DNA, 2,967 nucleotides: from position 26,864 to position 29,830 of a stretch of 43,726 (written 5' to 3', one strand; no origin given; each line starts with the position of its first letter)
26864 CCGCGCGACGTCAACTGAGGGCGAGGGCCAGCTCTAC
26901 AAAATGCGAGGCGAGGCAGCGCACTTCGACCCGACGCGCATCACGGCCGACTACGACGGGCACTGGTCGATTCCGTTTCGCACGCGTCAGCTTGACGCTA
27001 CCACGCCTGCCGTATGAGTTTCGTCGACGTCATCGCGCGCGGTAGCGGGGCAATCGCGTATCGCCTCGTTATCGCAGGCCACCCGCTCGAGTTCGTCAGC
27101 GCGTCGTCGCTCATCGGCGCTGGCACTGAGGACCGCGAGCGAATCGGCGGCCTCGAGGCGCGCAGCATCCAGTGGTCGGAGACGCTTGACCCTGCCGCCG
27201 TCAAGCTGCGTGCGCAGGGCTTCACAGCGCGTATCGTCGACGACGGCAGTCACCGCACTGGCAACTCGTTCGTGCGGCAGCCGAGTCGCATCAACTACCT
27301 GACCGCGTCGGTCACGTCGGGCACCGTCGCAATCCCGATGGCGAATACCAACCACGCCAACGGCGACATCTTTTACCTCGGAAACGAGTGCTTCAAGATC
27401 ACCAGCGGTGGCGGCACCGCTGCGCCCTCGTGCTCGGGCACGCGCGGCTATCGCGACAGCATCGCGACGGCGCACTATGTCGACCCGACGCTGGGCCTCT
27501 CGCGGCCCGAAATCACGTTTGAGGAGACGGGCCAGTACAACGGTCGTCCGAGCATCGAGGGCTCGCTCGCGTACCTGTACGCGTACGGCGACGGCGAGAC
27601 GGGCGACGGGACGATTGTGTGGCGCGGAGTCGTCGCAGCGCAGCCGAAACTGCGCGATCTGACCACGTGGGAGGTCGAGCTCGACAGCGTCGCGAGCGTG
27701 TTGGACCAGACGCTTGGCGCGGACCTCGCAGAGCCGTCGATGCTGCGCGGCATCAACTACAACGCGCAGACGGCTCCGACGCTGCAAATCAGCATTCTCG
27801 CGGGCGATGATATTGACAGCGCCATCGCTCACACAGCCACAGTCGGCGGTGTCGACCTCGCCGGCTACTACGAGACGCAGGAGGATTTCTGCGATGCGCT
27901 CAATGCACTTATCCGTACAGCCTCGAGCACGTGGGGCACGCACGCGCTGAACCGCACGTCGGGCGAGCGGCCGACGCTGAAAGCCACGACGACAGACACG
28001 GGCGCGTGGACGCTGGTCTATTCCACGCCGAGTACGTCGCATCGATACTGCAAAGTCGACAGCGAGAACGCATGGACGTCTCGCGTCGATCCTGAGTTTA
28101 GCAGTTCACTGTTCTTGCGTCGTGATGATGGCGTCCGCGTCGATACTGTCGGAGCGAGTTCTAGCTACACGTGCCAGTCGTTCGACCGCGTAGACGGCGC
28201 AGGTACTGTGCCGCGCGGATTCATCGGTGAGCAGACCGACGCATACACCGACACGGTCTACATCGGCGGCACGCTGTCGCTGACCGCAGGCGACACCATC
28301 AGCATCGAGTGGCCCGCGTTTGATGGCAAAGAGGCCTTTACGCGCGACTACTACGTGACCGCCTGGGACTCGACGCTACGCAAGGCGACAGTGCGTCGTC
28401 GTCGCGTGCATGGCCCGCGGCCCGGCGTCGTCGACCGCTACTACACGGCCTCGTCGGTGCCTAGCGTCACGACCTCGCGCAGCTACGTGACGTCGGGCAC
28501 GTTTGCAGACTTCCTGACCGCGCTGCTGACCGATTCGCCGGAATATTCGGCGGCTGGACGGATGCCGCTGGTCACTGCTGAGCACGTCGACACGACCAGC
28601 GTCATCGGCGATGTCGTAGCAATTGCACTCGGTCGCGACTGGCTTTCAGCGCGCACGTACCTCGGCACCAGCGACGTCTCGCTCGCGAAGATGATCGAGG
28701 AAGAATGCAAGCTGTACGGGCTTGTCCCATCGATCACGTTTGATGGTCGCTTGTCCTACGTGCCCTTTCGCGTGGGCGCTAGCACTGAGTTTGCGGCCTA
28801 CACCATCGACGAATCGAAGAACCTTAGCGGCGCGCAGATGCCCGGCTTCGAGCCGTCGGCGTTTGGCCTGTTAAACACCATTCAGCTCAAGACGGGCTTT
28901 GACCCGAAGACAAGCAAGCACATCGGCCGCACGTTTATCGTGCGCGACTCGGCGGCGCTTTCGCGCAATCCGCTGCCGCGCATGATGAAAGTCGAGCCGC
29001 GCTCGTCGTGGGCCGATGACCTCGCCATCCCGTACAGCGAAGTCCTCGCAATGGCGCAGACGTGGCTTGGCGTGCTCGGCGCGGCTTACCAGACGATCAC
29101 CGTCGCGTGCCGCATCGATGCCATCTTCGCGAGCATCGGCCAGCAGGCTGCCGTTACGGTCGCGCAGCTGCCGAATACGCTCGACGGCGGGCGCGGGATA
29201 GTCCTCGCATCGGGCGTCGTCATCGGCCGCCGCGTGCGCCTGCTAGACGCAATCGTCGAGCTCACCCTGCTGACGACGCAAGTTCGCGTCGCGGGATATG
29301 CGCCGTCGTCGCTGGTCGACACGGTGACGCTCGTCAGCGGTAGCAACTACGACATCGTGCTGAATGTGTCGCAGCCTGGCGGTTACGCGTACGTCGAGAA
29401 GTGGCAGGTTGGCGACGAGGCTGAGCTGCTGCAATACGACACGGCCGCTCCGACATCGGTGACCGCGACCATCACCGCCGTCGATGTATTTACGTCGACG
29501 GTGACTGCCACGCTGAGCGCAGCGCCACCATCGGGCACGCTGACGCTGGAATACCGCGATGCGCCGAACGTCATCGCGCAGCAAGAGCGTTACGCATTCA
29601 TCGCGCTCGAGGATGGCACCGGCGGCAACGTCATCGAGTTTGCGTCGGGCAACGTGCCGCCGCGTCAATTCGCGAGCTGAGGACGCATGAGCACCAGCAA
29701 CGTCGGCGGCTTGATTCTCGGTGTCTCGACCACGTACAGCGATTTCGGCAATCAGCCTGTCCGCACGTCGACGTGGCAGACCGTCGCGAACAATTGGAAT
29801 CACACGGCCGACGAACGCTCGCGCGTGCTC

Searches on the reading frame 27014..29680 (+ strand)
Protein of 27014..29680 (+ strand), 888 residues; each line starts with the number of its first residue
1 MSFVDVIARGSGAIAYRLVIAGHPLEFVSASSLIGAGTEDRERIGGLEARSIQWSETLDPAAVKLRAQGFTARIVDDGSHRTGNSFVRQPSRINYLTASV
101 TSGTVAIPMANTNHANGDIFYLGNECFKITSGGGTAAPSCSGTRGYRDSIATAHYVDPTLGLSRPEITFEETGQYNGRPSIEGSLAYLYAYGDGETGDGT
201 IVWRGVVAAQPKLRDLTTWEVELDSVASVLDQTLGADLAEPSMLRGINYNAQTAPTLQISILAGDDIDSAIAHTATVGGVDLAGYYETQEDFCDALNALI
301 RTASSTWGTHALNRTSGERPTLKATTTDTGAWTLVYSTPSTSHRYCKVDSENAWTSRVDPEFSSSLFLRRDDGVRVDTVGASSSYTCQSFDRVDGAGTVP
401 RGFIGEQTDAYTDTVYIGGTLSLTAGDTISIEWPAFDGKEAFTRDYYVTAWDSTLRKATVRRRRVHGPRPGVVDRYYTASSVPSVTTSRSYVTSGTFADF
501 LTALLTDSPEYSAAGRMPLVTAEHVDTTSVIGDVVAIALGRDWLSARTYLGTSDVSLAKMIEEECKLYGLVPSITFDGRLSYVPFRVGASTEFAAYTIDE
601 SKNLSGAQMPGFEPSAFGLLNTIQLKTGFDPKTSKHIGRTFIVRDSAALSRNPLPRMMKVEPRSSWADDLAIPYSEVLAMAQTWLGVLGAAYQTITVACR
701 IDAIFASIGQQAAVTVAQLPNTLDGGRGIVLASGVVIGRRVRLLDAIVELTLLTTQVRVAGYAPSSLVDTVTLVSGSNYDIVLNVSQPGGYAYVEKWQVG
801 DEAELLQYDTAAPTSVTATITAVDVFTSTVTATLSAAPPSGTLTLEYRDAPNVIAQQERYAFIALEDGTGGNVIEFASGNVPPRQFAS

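Call 22: find_related_loci(query=window:27014-29680:+, collection=viral_contigs, flank=10000)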
Query window:27014-29680:+ (888 aa) in viral_contigs; peptide patterns used: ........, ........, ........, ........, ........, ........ (x = any residue, [..] = any of these).
15 stretches matched a pattern; 13 encode a relative of the query (tblastn E <= 1e-3); 12 distinct loci.
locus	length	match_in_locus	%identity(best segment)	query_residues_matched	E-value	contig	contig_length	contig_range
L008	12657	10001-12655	93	1-885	0e+0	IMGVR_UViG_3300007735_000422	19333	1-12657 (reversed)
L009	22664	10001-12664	96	1-888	0e+0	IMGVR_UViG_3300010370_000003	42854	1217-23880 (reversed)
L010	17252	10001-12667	84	1-888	0e+0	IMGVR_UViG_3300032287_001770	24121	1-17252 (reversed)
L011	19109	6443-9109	82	1-888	0e+0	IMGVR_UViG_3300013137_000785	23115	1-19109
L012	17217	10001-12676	78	1-888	0e+0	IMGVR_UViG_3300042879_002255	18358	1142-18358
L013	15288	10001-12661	70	1-888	0e+0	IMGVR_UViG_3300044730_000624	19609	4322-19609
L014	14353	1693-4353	71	1-888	0e+0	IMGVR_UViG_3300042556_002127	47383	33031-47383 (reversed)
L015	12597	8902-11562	69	1-888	0e+0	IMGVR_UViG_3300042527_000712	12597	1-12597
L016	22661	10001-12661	70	1-888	0e+0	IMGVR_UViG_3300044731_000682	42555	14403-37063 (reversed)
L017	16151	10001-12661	69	1-888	0e+0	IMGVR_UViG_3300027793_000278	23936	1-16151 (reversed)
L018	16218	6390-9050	70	1-888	0e+0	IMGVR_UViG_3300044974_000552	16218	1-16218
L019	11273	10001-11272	73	1-423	0e+0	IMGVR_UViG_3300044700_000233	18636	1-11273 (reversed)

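Call 45: search_protein_families(library=phrogs, max_evalue=0.001, proteins=[window:27014-29680:+])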
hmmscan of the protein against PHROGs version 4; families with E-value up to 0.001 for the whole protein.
window:27014-29680:+ (888 aa): 0 families
